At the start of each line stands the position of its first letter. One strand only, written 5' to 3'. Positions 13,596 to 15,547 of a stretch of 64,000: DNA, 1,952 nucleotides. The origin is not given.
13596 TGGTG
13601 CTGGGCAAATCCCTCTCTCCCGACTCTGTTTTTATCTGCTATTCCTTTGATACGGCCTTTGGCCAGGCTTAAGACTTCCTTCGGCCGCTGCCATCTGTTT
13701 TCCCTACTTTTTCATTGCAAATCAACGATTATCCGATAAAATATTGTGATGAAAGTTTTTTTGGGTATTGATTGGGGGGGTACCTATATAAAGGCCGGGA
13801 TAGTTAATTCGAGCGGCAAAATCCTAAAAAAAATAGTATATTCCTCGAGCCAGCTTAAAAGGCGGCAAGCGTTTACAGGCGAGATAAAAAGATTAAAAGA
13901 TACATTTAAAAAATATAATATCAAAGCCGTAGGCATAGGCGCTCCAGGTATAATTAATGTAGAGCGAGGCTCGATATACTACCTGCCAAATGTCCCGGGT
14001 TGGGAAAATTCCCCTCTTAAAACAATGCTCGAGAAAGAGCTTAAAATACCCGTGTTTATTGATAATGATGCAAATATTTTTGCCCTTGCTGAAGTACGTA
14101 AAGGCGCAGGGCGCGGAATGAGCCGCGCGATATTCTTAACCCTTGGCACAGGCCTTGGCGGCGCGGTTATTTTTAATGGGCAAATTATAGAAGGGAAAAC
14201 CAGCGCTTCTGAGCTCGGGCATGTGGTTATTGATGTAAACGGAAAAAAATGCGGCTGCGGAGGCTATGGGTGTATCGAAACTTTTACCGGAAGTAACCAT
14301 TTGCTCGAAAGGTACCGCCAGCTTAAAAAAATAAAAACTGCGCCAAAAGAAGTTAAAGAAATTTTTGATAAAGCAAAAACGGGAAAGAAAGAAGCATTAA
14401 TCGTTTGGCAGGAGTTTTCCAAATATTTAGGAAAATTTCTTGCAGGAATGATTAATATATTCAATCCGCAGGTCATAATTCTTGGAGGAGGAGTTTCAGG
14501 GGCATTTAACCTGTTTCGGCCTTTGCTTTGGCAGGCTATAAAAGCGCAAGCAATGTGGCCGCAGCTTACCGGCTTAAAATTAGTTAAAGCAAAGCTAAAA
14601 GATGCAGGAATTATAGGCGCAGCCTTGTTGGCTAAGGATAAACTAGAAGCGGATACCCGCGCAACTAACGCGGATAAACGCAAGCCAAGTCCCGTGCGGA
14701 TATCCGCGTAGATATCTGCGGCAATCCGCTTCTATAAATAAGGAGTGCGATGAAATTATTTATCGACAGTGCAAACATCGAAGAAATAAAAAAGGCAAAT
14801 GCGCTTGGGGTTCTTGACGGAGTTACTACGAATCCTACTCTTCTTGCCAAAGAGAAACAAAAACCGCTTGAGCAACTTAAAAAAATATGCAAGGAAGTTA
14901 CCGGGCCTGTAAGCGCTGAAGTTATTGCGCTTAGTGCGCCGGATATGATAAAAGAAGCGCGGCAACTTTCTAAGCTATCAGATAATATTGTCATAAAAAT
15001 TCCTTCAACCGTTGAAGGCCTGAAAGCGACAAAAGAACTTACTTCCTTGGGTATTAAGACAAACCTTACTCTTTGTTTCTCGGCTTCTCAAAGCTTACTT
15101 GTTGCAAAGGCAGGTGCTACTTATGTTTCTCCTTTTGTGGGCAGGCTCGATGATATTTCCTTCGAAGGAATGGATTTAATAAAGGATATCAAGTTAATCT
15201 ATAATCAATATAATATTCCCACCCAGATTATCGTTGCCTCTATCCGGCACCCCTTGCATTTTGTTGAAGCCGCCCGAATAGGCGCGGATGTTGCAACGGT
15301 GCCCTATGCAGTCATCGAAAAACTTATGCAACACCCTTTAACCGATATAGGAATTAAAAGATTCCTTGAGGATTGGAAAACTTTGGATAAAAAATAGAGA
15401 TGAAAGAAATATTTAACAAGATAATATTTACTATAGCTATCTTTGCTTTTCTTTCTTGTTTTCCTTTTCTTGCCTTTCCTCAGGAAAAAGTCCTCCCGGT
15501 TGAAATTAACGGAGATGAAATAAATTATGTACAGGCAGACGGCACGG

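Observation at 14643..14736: Family of ~95-bp GCGGAT-rich palindromic elements at gene 3' ends that donate C-terminal tails to upstream proteins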

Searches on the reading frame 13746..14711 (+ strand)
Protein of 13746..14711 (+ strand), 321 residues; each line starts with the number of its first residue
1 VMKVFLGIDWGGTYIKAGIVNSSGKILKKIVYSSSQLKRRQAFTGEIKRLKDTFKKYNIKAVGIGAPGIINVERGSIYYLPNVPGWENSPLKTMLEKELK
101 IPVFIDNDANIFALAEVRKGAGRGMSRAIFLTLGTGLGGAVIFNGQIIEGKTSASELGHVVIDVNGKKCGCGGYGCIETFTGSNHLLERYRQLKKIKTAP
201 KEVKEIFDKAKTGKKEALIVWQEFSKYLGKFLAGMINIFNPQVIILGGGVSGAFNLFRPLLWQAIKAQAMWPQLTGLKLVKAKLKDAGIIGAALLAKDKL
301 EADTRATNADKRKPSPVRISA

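Call 13: search_protein_families(library=pfam, proteins=[window:13746-14711:+])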
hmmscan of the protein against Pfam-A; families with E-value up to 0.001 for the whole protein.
window:13746-14711:+ (321 aa): 2 families
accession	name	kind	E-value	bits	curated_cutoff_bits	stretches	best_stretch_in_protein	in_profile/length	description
PF00480.26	ROK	-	1.6e-69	235.1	22.9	1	6-298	2-293/294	ROK family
PF01869.26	BcrAD_BadFG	-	0.00094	19.2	31.5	0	6-41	1-36/271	BadF/BadG/BcrA/BcrD ATPase family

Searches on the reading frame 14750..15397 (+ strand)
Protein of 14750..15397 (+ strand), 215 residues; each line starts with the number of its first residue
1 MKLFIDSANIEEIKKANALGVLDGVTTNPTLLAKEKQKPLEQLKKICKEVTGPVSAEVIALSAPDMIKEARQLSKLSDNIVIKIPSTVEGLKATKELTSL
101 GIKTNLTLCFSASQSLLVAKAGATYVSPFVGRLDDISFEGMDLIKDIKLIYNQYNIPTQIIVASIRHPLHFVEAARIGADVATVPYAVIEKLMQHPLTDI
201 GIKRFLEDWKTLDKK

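Call 13: search_protein_families(library=pfam, proteins=[window:14750-15397:+])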
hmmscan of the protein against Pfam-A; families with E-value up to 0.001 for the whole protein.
window:14750-15397:+ (215 aa): 1 family
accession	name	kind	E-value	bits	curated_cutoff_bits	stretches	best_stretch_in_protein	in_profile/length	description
PF00923.25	TAL_FSA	-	2.1e-59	201.7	27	1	3-213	1-282/285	Transaldolase/Fructose-6-phosphate aldolase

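Call 19: find_encoding_contigs(protein=window:14750-15397:+, flank=10000, max_places=6)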
Protein window:14750-15397:+ (215 aa): 3 contigs read that carry it; 2 places shown.
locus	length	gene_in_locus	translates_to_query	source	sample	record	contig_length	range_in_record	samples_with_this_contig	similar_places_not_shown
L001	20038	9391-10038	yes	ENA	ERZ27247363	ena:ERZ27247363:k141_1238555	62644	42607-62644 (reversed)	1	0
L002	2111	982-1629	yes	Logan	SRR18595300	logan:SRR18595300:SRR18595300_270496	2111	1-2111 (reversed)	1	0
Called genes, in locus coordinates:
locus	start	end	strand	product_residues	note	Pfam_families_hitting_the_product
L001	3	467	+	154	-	?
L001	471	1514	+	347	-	PF02885:Glycos_trans_3N, PF00591:Glycos_transf_3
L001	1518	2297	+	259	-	PF00218:IGPS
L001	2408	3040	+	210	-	PF00697:PRAI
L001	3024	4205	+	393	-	PF00291:PALP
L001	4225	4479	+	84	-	-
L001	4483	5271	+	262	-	PF00290:Trp_syntA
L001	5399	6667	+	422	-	PF00675:Peptidase_M16, PF05193:Peptidase_M16_C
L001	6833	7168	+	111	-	PF02410:RsfS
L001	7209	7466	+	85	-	PF01155:HypA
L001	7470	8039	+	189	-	PF00677:Lum_binding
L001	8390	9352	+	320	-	PF00480:ROK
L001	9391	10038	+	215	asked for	PF00923:TAL_FSA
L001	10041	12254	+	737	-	PF03968:LptD_N (faint), PF13100:OstA_2 (weak)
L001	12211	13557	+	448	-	PF00070:Pyr_redox (faint), PF02558:ApbA (weak), PF03446:NAD_binding_2 (faint), PF03721:UDPG_MGDP_dh_N, PF03807:F420_oxidored (faint), PF00984:UDPG_MGDP_dh, PF03720:UDPG_MGDP_dh_C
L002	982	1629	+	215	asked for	PF00923:TAL_FSA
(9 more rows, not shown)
